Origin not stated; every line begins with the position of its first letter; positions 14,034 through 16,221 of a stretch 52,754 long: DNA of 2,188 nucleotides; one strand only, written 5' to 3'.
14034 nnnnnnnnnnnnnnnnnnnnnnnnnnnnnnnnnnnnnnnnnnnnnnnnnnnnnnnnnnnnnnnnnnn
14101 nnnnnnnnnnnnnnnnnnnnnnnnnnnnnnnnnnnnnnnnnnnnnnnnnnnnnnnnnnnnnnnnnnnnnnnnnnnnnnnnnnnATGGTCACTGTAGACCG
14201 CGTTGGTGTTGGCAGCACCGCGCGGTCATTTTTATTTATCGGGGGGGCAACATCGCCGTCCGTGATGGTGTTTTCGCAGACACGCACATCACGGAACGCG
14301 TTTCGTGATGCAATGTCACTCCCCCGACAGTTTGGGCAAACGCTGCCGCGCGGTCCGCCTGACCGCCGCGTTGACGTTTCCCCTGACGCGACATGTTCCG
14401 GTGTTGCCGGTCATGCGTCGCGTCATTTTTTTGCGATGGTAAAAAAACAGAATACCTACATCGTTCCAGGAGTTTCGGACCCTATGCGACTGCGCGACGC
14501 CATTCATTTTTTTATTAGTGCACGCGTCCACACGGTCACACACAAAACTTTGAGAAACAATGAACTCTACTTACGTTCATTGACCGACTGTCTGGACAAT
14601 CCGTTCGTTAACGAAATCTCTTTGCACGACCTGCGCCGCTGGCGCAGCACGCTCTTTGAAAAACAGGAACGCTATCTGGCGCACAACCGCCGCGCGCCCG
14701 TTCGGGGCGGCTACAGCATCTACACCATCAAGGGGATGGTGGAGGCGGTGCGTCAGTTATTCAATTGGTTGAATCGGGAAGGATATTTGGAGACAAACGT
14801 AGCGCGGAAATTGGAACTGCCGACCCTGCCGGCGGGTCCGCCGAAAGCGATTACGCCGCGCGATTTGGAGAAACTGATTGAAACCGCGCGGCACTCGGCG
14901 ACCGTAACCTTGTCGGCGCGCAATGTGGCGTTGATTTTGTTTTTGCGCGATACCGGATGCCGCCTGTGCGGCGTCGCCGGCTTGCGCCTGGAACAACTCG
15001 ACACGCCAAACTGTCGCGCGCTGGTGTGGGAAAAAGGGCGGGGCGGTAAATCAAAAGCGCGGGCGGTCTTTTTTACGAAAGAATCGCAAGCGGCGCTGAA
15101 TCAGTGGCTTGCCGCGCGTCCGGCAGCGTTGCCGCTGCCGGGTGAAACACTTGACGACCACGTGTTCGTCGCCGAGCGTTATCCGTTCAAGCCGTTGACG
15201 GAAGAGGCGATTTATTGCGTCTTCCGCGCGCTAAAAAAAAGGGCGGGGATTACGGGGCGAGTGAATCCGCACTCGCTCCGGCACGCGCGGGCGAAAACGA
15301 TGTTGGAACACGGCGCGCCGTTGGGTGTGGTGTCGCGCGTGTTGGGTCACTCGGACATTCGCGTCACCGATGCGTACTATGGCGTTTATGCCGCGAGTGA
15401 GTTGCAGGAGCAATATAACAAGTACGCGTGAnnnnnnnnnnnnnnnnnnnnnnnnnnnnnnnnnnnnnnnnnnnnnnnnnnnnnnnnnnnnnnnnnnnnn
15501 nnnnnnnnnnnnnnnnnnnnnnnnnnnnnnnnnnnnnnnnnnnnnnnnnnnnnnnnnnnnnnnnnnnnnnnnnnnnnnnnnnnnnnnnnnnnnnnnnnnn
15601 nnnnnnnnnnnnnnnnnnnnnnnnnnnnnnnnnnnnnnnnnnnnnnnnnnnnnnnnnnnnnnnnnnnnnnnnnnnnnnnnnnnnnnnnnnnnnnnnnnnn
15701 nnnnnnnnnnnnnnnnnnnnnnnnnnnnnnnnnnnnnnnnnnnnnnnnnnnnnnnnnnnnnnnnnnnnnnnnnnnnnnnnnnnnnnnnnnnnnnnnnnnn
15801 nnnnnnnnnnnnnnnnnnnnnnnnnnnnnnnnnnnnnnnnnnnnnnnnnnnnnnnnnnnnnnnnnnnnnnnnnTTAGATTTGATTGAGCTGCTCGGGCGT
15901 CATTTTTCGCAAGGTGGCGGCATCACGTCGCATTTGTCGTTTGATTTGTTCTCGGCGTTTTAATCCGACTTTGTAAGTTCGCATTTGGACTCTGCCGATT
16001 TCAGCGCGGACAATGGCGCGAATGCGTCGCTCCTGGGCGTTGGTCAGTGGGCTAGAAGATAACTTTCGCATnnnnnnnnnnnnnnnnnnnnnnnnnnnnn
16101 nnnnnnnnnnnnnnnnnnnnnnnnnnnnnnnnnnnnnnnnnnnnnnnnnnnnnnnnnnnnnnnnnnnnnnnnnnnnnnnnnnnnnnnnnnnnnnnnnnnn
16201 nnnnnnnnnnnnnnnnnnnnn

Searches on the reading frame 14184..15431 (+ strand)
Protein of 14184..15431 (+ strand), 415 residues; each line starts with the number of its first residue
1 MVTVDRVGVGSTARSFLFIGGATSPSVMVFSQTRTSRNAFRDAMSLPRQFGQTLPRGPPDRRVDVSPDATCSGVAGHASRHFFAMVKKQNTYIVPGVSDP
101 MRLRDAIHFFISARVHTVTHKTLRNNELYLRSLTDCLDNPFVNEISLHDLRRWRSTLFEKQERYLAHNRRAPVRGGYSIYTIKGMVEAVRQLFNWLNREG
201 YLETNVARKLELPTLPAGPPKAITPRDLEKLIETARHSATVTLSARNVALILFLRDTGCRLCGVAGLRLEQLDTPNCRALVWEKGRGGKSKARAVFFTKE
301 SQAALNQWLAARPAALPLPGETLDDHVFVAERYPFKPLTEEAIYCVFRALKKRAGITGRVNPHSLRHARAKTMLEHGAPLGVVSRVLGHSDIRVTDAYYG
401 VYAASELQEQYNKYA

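Call 16: search_protein_families(library=pfam, max_evalue=0.01, proteins=[window:14184-15431:+])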
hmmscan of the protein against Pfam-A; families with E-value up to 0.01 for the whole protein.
window:14184-15431:+ (415 aa): 1 family
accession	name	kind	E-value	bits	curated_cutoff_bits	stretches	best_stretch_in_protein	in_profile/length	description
PF00589.27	Phage_integrase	-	4.3e-28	98.7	27.1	1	223-401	3-168/172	Phage integrase family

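Call 17: search_protein_families(library=phrogs, max_evalue=0.01, proteins=[window:14184-15431:+])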
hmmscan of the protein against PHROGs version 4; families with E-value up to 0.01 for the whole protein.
window:14184-15431:+ (415 aa): 9 families
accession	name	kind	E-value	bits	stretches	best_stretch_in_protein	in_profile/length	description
phrog_1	-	integration and excision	1.9e-40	140.7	1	97-414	160-447/611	integrase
phrog_216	-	integration and excision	1.7e-27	97.3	1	181-409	14-231/301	integrase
phrog_23271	-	unknown function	4.9e-09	37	1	359-409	8-56/67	-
phrog_7685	-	integration and excision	1.9e-05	25.3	1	347-407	168-228/240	integrase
phrog_7269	-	integration and excision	0.00012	23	1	341-410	11-77/89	integrase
phrog_5127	-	integration and excision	0.00037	21.1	1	162-415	153-346/355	integrase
phrog_34557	-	integration and excision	0.00066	20.4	0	359-401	124-166/183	integrase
phrog_3932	-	unknown function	0.0064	17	1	117-209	144-233/310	-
phrog_6575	-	unknown function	0.0098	17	0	279-332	13-63/83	-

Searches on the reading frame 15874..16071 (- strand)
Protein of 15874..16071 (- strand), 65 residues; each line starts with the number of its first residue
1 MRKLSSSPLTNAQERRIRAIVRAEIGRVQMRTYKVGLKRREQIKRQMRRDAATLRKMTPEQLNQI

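Call 16: search_protein_families(library=pfam, max_evalue=0.01, proteins=[window:15874-16071:-])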
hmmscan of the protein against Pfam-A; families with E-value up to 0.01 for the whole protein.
window:15874-16071:- (65 aa): 1 family
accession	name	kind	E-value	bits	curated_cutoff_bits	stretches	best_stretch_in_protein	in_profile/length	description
PF19901.4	DUF6374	-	0.0038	17.3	25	1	41-65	15-39/59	Family of unknown function (DUF6374)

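Call 17: search_protein_families(library=phrogs, max_evalue=0.01, proteins=[window:15874-16071:-])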
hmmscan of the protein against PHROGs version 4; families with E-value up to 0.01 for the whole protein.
window:15874-16071:- (65 aa): 0 families
